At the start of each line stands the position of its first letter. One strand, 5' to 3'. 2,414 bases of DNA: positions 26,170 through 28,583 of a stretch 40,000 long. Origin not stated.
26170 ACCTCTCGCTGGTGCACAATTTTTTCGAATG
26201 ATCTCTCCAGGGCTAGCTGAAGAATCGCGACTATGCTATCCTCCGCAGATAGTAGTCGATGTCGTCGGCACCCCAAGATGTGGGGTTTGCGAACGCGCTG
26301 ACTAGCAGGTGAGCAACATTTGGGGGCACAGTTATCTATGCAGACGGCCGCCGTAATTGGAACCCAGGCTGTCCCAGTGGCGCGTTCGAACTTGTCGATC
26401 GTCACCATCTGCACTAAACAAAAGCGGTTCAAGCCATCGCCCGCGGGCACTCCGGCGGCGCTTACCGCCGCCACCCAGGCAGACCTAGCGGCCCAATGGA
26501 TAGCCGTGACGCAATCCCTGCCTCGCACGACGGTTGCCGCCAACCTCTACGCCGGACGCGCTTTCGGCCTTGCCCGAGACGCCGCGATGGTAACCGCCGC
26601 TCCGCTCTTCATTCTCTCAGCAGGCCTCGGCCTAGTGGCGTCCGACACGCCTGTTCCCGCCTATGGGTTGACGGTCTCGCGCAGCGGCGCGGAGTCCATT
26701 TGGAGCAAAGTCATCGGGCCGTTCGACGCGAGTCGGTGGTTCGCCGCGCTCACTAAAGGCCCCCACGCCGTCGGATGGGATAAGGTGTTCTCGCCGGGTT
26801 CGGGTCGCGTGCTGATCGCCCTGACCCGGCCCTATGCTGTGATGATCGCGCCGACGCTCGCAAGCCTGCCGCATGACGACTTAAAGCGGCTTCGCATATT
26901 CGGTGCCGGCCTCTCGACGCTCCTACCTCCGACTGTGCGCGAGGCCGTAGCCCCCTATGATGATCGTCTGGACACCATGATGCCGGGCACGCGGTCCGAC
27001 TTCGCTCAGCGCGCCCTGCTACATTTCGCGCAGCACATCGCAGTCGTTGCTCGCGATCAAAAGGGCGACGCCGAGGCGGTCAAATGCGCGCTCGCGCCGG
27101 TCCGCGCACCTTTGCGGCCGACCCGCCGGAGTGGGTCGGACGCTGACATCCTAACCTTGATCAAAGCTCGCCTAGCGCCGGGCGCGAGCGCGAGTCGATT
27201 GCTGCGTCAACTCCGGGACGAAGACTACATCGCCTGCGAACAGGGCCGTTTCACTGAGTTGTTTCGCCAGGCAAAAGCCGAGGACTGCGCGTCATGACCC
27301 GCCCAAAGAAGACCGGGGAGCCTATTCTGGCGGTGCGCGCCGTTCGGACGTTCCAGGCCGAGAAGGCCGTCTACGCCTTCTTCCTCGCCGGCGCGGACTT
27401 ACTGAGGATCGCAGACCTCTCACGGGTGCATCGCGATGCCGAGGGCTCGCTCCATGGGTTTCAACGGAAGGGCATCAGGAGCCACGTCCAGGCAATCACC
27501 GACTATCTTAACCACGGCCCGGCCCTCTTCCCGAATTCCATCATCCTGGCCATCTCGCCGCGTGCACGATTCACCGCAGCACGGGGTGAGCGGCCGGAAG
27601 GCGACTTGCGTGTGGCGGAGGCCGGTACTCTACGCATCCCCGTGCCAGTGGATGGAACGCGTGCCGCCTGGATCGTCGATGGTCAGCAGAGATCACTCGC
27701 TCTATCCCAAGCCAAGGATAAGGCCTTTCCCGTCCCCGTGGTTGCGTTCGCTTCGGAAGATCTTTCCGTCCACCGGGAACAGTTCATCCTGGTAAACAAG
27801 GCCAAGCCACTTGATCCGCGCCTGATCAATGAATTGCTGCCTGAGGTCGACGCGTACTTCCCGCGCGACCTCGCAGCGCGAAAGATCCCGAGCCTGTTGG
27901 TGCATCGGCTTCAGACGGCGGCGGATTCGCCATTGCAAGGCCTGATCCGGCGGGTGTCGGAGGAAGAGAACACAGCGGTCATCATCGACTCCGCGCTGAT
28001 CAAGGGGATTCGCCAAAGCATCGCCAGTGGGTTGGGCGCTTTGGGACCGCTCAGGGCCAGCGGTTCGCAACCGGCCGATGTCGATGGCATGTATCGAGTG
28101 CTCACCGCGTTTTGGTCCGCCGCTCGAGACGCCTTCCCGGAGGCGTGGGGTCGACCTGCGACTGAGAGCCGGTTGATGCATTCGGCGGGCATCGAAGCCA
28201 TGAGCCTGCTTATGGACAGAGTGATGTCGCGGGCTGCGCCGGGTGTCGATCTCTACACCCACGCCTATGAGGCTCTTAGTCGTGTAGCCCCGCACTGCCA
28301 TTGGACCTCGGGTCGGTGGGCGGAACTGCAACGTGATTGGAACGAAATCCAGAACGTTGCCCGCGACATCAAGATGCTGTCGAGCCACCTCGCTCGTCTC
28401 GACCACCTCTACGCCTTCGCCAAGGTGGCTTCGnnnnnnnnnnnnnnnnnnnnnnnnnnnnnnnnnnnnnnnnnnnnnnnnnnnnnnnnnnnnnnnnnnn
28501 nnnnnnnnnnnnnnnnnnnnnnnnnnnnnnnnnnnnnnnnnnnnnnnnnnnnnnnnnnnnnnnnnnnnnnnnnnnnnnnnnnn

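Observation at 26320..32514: Dpd-like 7-deazaguanine DNA-modification operon with a non-canonical gene set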

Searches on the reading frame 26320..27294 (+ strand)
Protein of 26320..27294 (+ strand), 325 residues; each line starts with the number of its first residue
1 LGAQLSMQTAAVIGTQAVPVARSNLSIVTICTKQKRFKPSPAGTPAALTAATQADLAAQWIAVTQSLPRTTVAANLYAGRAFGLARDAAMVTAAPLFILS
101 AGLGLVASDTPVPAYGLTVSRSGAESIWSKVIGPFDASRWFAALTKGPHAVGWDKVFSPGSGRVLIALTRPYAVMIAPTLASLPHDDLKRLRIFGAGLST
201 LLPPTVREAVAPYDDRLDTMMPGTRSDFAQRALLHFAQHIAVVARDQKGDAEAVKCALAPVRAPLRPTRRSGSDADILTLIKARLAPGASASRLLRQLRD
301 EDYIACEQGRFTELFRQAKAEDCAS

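Call 3: search_protein_families(library=ncbifam, proteins=[window:26320-27294:+], max_evalue=0.01)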
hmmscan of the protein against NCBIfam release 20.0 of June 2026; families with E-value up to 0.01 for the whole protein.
window:26320-27294:+ (325 aa): 0 families

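Call 4: search_protein_families(library=pfam, proteins=[window:26320-27294:+], max_evalue=0.01)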
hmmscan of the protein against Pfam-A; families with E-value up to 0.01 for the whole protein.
window:26320-27294:+ (325 aa): 1 family
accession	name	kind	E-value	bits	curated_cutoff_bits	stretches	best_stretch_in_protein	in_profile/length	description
PF21818.3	DUF6884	-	3.6e-10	40.6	30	1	63-125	7-69/135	Family of unknown function (DUF6884)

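Call 6: search_protein_families(library=padloc, proteins=[window:26320-27294:+], max_evalue=0.01)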
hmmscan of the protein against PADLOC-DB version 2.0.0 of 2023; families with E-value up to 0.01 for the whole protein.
window:26320-27294:+ (325 aa): 9 families
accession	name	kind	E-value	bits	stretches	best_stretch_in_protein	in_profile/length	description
PDLC02815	DpdC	-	9e-75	250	1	27-321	9-308/312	DpdC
PDLC02817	DpdC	-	1.7e-28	97.9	1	24-321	3-296/299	DpdC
PDLC02818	DpdC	-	3.7e-16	57.3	2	24-129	3-113/319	DpdC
PDLC02813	DpdC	-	3.3e-11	41.1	2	231-323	214-308/310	DpdC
PDLC02816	DpdC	-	7.4e-09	33.4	1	27-125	6-107/313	DpdC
PDLC02814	DpdC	-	1.9e-06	26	1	262-316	91-146/151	DpdC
PDLC04712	PDC-M57A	-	1.1e-05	23.7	1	64-128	11-78/138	-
PDLC02823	DpdC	-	3.7e-05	21.7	1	260-320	157-217/223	DpdC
PDLC02820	DpdC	-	0.0041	15.1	1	23-127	2-111/165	DpdC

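Call 18: search_solved_structures(query=window:26320-27294:+, max_evalue=0.1)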
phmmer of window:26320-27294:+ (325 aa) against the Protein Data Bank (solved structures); distinct sequences matched with E-value up to 0.1: 0.

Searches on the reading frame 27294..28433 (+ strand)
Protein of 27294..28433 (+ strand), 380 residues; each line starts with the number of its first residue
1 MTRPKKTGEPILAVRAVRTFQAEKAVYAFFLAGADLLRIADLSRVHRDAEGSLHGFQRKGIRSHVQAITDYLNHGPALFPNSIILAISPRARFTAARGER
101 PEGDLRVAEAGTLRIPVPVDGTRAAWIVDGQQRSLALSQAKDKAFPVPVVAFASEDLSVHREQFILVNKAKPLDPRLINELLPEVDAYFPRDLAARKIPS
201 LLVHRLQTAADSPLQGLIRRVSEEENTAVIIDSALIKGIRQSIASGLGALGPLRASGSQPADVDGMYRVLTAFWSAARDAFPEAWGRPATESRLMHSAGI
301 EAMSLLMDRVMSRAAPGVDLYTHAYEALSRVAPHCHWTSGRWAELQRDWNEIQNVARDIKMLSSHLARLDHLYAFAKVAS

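Call 3: search_protein_families(library=ncbifam, proteins=[window:27294-28433:+], max_evalue=0.01)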
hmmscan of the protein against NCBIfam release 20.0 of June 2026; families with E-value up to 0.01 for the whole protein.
window:27294-28433:+ (380 aa): 3 families
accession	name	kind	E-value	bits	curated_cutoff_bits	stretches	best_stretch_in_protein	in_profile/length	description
NF041060.1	DpdB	equivalog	2.5e-128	427.9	300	1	13-366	2-352/352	DGQHR domain-containing protein DpdB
TIGR03187.1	DGQHR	domain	1.5e-58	198.7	58.85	1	16-311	1-276/276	DGQHR domain-containing protein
TIGR04172.1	DGQHR_dnd_1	hypoth_equivalog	2.3e-15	56.5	450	1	16-223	3-214/381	DNA phosphorothioation-associated DGQHR protein 1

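Call 4: search_protein_families(library=pfam, proteins=[window:27294-28433:+], max_evalue=0.01)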
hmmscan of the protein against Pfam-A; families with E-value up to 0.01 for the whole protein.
window:27294-28433:+ (380 aa): 1 family
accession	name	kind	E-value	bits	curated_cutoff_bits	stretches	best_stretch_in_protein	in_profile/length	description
PF14072.11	DndB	-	3.8e-15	56.2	29.1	1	16-178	3-159/338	DNA-sulfur modification-associated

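Call 6: search_protein_families(library=padloc, proteins=[window:27294-28433:+], max_evalue=0.01)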
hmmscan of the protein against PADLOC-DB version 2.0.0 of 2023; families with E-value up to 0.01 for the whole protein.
window:27294-28433:+ (380 aa): 2 families
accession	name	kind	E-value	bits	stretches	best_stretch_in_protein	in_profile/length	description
PDLC02811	DpdB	-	6e-125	414.9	1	12-369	5-361/370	DpdB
PDLC02812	DpdB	-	2.8e-26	90.4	1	11-344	5-341/400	DpdB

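Call 17: search_solved_structures(query=window:27294-28433:+, max_evalue=0.01)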
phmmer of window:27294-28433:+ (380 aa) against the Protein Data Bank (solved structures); distinct sequences matched with E-value up to 0.01: 1.
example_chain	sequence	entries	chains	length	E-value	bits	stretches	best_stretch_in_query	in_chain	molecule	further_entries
9d01_A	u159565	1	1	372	0.003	19.9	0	284-351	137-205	a-iTHR-201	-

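Call 64: search_protein_representatives(protein=window:27294-28433:+)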
Query: 380 residues. Proteins with E-value up to 0.001 (for the whole library): 1197; up to 1e-10: 463; up to 1e-30: 164. The best 150 are listed.
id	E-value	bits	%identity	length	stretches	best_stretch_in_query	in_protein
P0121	1.5e-154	530.8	65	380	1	2-379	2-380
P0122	6.6e-115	400.4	51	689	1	7-371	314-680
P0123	3.4e-107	375.0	54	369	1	14-372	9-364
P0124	4.1e-107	374.7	52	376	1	12-374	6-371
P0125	6.8e-107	374.0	49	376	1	12-371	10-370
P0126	7.6e-97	341.0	47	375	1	12-366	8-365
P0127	1.1e-93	330.6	46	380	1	6-374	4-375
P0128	5.6e-93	328.2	48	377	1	11-368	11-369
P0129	1.1e-88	314.2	47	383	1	12-369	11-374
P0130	1.4e-86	307.2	47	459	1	4-363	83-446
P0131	3.1e-85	302.8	45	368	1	27-368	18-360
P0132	9.7e-85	301.1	45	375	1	11-368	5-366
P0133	9.0e-84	298.0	44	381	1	12-358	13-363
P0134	1.4e-82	294.1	56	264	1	116-372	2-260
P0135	2.1e-79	283.6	53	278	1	105-372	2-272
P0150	7.9e-61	222.5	38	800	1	18-367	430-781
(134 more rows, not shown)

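Call 66: find_homologous_proteins(query=P0122, max_evalue=1e-20)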
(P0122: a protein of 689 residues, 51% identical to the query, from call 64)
Query P0122 (689 aa): 1050 proteins with E <= 1e-20 among 8000 candidates; the best 120 are listed.
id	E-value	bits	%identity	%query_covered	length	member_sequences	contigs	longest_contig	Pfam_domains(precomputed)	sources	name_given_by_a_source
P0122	0.0e+0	1577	100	100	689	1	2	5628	PF14072.12,PF21818.4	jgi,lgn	-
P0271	0.0e+0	1217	77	100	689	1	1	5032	PF14072.12,PF21818.4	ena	-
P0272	0.0e+0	1160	75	100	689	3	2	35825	PF14072.12,PF21818.4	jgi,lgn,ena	-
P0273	0.0e+0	1113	71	100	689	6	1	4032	PF14072.12,PF21818.4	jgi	jgi:DGQHR domain-containing protein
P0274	0.0e+0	1087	69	100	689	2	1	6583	PF14072.12,PF21818.4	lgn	-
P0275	0.0e+0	1079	69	99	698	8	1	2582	PF14072.12,PF21818.4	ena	-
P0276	0.0e+0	1063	70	97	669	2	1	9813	PF14072.12,PF21818.4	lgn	-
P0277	0.0e+0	1053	68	99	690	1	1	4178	PF14072.12,PF21818.4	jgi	jgi:DGQHR domain-containing protein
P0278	0.0e+0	1053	67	99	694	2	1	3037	PF14072.12,PF21818.4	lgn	-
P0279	0.0e+0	1051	67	100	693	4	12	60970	PF14072.12,PF21818.4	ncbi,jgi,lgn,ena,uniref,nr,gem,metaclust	ncbi:MAG: DGQHR domain protein [Candidatus Accumulibacter adjunctus]|uniref:DGQHR domain protein n=1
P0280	0.0e+0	1038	66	99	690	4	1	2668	PF14072.12,PF21818.4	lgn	-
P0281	0.0e+0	1038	66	99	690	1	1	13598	PF14072.12,PF21818.4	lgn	-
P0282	0.0e+0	1017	68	97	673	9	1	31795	PF14072.12,PF21818.4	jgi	jgi:DGQHR domain-containing protein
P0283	0.0e+0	1014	67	96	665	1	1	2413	PF14072.12,PF21818.4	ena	-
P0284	6.0e-296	1001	69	92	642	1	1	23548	PF14072.12,PF21818.4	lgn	-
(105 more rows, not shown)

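Call 67: find_encoding_contigs(protein=P0279, flank=8000, max_places=3)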
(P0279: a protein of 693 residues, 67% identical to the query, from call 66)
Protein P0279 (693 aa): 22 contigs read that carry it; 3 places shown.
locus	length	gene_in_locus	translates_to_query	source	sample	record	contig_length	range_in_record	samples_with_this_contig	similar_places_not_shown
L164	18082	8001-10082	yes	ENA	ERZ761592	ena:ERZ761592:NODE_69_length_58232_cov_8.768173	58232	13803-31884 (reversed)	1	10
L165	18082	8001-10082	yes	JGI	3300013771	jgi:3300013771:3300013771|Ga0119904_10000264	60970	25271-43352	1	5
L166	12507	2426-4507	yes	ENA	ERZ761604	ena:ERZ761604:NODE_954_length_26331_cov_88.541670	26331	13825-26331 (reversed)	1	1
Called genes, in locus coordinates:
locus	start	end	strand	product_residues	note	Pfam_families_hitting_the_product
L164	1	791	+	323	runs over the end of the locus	PF13717:Zn_ribbon_4, PF13719:Zn_ribbon_5, PF11906:DUF3426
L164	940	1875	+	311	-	PF00294:PfkB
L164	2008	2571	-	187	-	PF09864:MliC (weak)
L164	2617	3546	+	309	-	PF12275:DUF3616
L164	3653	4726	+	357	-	PF00724:Oxidored_FMN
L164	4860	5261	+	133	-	PF01814:Hemerythrin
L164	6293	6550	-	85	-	-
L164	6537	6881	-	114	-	-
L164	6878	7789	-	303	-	PF01609:DDE_Tnp_1, PF13612:DDE_Tnp_1_3 (faint)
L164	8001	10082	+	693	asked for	PF21818:DUF6884, PF14072:DndB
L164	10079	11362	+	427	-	-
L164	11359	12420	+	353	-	PF14072:DndB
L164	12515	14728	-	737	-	PF28109:DpdD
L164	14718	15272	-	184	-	PF13091:PLDc_2 (weak)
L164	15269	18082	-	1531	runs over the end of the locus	PF00270:DEAD (weak), PF04851:ResIII (faint), PF00271:Helicase_C (weak)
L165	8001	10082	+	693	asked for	PF21818:DUF6884, PF14072:DndB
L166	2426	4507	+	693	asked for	PF21818:DUF6884, PF14072:DndB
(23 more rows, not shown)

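Call 68: find_encoding_contigs(protein=P0272, flank=8000, max_places=2)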
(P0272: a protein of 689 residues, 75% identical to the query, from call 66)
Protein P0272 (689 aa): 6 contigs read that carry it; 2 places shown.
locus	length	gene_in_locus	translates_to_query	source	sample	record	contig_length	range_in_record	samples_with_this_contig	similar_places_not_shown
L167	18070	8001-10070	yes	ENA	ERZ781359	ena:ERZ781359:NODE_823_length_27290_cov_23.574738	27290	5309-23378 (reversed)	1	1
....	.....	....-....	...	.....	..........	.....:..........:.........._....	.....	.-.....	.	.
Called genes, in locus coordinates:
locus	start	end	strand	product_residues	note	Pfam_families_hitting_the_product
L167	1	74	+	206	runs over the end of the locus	PF00578:AhpC-TSA, PF08534:Redoxin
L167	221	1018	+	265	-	PF22422:MGH1-like_GH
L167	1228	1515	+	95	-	-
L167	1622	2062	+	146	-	PF07681:DoxX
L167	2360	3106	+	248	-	PF03358:FMN_red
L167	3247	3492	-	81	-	-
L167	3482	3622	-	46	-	-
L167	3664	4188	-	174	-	PF12762:DDE_Tnp_IS1595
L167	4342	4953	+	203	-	PF13338:AbiEi_4, PF17194:AbiEi_3_N (faint)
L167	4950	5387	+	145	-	PF13470:PIN_3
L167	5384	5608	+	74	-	-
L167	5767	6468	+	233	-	PF06508:QueC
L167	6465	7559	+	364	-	PF01242:PTPS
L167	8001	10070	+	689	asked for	PF21818:DUF6884, PF14072:DndB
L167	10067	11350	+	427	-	-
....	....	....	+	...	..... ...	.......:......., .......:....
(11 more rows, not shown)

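Call 73: search_protein_families(library=pfam, proteins=[P0279, P0150, L164:10079-11359:+], max_evalue=0.01)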
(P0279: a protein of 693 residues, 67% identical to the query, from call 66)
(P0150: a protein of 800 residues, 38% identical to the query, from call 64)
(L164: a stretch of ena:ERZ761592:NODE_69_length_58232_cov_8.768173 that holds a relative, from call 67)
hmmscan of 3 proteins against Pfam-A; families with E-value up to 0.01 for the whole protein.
P0279 (693 aa): 2 families
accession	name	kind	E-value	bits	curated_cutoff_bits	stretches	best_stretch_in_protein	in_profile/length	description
PF14072.11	DndB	-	2e-16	60.5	29.1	1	326-672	3-325/338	DNA-sulfur modification-associated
PF21818.3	DUF6884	-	4.6e-08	33.7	30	1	49-106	12-69/135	Family of unknown function (DUF6884)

P0150 (800 aa): 2 families
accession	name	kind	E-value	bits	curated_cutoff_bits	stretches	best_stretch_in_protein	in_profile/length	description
PF14072.11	DndB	-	5.4e-26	91.9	29.1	1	426-780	1-331/338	DNA-sulfur modification-associated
PF01702.25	TGT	-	6.2e-06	25.9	26.3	1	150-372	145-299/357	Queuine tRNA-ribosyltransferase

L164:10079-11359:+ (427 aa): 1 family
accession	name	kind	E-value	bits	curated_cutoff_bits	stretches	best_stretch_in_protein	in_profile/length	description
PF01702.25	TGT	-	5.9e-05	22.7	26.3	1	149-267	144-261/357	Queuine tRNA-ribosyltransferase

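Call 83: predict_structure(alignment_id=A2)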
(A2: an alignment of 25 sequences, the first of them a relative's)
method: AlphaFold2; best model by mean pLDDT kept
length: 693 residues; sequences in the alignment: 25
mean_pLDDT: 80.6   pTM: 0.44
mean pLDDT of the five models: 80.6, 80.2, 79.9, 79.0, 77.9
residues with pLDDT >= 90: 228; 70-90: 334; 50-70: 78; < 50: 53
segments of 3 or more residues with pLDDT < 50: 315-319, 358-365, 414-416, 476-506
pLDDT, mean of each block of 10 residues (from residue 1): 76 89 90 94 89 93 93 94 94 91 80 91 90 91 90 91 93 92 92 93 85 90 93 92 93 72 82 82 81 76 76 54 81 73 82 56 48 71 77 80 73 55 81 75 79 81 69 48 39 37 54 89 89 63 88 89 77 85 95 92 87 93 88 91 89 75 66 88 83 60
secondary structure, 60 per line:
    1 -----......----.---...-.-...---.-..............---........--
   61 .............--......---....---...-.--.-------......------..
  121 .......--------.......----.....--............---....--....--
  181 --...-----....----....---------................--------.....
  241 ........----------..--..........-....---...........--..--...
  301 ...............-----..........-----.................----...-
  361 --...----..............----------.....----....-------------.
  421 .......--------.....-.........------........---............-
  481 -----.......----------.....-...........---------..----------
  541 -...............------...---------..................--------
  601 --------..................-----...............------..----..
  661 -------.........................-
elements in order (helices of 4 or more, strands of 3 or more residues): E6-11 H34-47 E51-53 H54-57 H61-73 E76-81 E85-88 E92-94 H108-111 H119-127 H136-142 E147-151 H154-165 H169-172 E175-178 H199-202 H212-227 H236-248 H263-272 H274-277 H281-291 H298-315 E321-330 E336-343 H344-350 E357-359 E363-365 H370-383 E394-398 E403-406 E420-427 E436-440 H442-450 E457-464 H468-479 H486-492 H503-507 H509-519 H544-556 H575-592 H609-626 H632-646 H668-692

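Call 85: fold_search(model_id=the predicted structure, library=pdb)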
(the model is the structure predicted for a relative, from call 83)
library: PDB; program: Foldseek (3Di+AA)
matches with E <= 10: 460; with E <= 0.001: 0
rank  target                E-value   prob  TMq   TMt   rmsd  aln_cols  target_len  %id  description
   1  9foi_E                5.1e-02  0.38  0.07  0.19  17.4       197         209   11  Structure of human KCTD1 (released 2025-06-25)
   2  1mw8_X                5.4e-02  0.11  0.08  0.09  22.4       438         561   11  Crystal Structure of a Complex between H365R mutant of 67 kDA N-terminal fragment of E. coli DNA Topoisomerase I and 5 (released 2003-10-14)
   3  6s4l_D                5.7e-02  0.35  0.08  0.19  15.0       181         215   14  Structure of human KCTD1 (released 2020-07-15)
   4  9foi_C                6.0e-02  0.35  0.07  0.18  15.8       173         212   13  Structure of human KCTD1 (released 2025-06-25)
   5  6s4l_A                6.3e-02  0.23  0.07  0.16  16.6       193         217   12  Structure of human KCTD1 (released 2020-07-15)
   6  9fq1_B                6.6e-02  0.20  0.07  0.16  17.4       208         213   12  Structure of the disease-causing mutant P20S of human KCTD1 (released 2025-04-23)
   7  9foi_B                7.0e-02  0.33  0.07  0.18  16.8       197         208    9  Structure of human KCTD1 (released 2025-06-25)
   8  9gda_F                7.0e-02  0.08  0.07  0.06  22.4       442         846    9  RNAP-TopoI complex on duplex scaffold (released 2025-11-05)
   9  9foi_A                7.8e-02  0.35  0.07  0.18  17.4       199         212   11  Structure of human KCTD1 (released 2025-06-25)
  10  1mw9                  9.5e-02  0.09  0.07  0.09  21.8       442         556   10  Crystal Structure of H365R mutant of 67 kDA N-terminal fragment of E. coli DNA Topoisomerase I (released 2003-10-14)
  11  8d49_A                9.5e-02  0.06  0.07  0.05  30.4       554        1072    9  Structure of Cas12a2 binary complex (released 2023-01-18)
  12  9fq1_C                1.1e-01  0.15  0.07  0.16  17.4       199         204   13  Structure of the disease-causing mutant P20S of human KCTD1 (released 2025-04-23)
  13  9hny_FR               1.2e-01  0.13  0.06  0.12  16.8       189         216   11  Mitoribosomal small subunit in complex with Mettl15 and Mettl17 (released 2025-03-26)
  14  6oen_C                1.2e-01  0.06  0.07  0.08  30.5       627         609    7  Cryo-EM structure of mouse RAG1/2 PRC complex (DNA1) (released 2020-01-29)
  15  9foi_D                1.2e-01  0.25  0.07  0.18  14.4       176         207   11  Structure of human KCTD1 (released 2025-06-25)
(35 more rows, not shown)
